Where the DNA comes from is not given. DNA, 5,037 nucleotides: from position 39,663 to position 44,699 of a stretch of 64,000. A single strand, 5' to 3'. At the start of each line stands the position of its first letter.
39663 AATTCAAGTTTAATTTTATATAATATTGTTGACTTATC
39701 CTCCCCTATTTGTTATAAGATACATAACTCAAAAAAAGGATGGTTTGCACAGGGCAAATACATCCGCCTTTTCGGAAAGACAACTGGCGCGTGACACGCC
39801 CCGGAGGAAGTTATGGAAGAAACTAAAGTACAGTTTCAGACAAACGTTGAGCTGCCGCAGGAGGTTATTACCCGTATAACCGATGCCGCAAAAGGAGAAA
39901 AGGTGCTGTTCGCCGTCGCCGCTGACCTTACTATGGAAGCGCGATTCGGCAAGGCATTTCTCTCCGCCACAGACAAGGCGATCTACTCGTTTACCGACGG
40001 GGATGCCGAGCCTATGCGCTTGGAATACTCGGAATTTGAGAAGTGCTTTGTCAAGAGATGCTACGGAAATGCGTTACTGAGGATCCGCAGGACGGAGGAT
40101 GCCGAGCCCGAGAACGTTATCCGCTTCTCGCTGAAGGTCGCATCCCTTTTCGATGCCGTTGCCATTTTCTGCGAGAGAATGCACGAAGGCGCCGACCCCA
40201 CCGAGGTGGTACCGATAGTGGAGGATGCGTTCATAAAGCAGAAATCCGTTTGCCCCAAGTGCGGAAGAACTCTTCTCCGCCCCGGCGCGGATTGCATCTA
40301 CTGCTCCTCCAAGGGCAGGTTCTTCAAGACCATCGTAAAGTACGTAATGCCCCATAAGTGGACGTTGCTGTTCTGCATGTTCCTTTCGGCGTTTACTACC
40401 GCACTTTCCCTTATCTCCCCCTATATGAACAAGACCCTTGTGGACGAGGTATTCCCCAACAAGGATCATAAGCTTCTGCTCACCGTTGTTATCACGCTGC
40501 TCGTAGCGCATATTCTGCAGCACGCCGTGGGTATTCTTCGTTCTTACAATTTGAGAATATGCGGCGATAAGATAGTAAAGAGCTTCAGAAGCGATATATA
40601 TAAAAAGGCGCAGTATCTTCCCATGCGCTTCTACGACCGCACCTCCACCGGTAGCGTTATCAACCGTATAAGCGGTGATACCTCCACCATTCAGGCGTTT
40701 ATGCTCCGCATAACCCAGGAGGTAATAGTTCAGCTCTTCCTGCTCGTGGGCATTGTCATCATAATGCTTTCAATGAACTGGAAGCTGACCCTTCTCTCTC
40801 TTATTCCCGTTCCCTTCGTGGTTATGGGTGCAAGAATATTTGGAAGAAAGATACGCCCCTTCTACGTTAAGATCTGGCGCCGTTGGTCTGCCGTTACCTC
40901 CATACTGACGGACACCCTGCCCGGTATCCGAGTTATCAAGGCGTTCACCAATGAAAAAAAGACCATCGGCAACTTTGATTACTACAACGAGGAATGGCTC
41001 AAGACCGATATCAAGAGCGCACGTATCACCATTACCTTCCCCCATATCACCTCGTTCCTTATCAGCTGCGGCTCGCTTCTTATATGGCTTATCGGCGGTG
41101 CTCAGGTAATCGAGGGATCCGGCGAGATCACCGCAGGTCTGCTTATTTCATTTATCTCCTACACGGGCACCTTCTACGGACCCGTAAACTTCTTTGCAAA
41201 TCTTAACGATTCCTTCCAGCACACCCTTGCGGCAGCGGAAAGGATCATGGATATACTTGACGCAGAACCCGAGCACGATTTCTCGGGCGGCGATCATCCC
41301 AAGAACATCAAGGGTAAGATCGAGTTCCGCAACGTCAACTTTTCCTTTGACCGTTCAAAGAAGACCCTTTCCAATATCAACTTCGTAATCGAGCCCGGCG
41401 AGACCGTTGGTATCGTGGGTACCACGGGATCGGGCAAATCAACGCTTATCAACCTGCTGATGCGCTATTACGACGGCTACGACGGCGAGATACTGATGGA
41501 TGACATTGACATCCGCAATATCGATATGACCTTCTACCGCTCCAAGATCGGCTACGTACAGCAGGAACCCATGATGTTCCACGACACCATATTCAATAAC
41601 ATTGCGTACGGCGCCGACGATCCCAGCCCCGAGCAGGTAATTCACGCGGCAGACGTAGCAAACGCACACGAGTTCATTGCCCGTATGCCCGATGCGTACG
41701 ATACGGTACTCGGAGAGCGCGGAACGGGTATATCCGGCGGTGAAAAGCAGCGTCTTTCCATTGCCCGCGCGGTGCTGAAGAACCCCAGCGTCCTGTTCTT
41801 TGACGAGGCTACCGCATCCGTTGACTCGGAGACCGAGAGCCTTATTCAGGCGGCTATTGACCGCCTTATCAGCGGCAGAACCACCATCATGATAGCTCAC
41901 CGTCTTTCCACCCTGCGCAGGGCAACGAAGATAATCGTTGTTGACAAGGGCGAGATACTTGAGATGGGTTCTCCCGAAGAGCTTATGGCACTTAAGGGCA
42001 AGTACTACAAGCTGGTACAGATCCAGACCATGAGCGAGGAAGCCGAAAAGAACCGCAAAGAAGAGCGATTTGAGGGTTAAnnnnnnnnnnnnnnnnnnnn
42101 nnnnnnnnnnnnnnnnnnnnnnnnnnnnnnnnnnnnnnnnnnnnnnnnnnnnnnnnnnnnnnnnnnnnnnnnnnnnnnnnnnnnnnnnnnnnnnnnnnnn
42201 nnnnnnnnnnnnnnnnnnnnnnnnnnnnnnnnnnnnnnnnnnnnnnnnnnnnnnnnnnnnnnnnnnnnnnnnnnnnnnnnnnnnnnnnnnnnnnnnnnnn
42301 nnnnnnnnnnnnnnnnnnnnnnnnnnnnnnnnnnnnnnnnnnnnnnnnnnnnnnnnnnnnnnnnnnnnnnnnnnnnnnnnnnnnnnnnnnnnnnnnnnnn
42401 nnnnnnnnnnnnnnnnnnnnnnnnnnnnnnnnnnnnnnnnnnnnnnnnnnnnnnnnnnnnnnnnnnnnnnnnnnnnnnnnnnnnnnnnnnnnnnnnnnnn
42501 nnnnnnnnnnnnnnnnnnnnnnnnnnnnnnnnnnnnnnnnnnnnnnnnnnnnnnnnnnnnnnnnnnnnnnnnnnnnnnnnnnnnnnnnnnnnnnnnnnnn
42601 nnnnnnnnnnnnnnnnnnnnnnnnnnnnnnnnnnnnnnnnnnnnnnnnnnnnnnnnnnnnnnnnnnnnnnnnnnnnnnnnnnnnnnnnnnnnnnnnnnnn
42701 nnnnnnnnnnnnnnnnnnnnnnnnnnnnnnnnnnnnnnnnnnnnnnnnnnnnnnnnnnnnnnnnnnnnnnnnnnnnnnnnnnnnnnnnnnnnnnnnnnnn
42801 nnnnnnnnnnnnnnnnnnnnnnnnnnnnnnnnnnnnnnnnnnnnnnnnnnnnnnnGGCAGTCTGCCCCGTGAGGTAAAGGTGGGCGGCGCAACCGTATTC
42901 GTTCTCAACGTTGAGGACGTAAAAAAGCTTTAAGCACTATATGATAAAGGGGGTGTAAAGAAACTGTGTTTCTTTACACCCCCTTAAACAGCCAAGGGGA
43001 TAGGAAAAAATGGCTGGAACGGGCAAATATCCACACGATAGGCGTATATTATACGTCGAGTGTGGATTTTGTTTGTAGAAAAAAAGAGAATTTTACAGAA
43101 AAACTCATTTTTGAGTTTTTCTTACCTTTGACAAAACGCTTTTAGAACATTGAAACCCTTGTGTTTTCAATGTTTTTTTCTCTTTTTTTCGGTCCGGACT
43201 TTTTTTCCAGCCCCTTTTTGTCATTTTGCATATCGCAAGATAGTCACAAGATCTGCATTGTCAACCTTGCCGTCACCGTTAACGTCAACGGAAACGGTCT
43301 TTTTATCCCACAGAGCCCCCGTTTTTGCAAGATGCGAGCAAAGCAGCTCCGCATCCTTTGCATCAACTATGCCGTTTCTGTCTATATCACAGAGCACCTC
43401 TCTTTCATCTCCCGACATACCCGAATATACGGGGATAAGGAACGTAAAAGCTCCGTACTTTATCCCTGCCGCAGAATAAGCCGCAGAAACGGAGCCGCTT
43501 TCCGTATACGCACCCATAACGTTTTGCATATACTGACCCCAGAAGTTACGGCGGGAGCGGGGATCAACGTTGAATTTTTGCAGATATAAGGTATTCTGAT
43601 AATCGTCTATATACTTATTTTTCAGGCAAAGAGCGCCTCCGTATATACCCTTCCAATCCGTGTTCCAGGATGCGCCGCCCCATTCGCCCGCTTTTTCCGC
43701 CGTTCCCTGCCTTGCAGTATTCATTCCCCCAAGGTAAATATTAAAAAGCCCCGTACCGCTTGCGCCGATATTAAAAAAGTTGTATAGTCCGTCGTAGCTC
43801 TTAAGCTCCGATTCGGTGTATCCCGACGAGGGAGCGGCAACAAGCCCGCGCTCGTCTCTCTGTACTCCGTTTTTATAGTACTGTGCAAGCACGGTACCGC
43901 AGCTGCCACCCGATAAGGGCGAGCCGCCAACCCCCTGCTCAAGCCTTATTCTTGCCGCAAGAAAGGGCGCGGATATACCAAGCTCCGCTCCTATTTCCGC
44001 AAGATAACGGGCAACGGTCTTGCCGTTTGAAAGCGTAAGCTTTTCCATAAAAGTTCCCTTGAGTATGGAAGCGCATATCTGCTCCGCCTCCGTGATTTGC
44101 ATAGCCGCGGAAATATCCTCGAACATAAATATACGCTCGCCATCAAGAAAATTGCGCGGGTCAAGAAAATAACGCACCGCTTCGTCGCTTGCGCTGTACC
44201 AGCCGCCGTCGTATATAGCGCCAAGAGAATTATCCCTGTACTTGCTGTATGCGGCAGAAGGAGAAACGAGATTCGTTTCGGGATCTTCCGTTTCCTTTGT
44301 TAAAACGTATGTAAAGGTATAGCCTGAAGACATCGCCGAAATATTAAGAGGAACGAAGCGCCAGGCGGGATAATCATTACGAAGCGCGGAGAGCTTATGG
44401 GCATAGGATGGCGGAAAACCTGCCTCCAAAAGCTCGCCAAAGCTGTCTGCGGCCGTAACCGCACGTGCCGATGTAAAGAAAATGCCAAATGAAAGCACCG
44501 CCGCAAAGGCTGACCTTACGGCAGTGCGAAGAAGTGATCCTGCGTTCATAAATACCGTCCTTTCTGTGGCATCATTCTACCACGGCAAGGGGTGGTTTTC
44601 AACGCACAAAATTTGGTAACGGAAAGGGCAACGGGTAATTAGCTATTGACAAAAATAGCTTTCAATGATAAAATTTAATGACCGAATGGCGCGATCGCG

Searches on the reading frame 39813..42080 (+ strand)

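Call 17: search_protein_families(library=pfam, proteins=[window:39813-42080:+], max_evalue=0.001)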
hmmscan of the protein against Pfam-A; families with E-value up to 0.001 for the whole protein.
window:39813-42080:+ (755 aa): 2 families
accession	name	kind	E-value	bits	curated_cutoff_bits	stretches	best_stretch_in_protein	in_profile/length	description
PF00664.28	ABC_membrane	-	1.2e-50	173.2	28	1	185-458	1-274/274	ABC transporter transmembrane region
PF00005.33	ABC_tran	-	4.8e-32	111.9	25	1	519-668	1-137/137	ABC transporter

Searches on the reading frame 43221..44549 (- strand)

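Call 17: search_protein_families(library=pfam, proteins=[window:43221-44549:-], max_evalue=0.001)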
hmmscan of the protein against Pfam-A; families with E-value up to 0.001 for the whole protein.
window:43221-44549:- (442 aa): 1 family
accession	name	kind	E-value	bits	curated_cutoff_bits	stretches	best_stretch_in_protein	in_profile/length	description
PF00404.24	Dockerin_1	-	6.2e-08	33.2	22.9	1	388-439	3-54/57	Dockerin type I domain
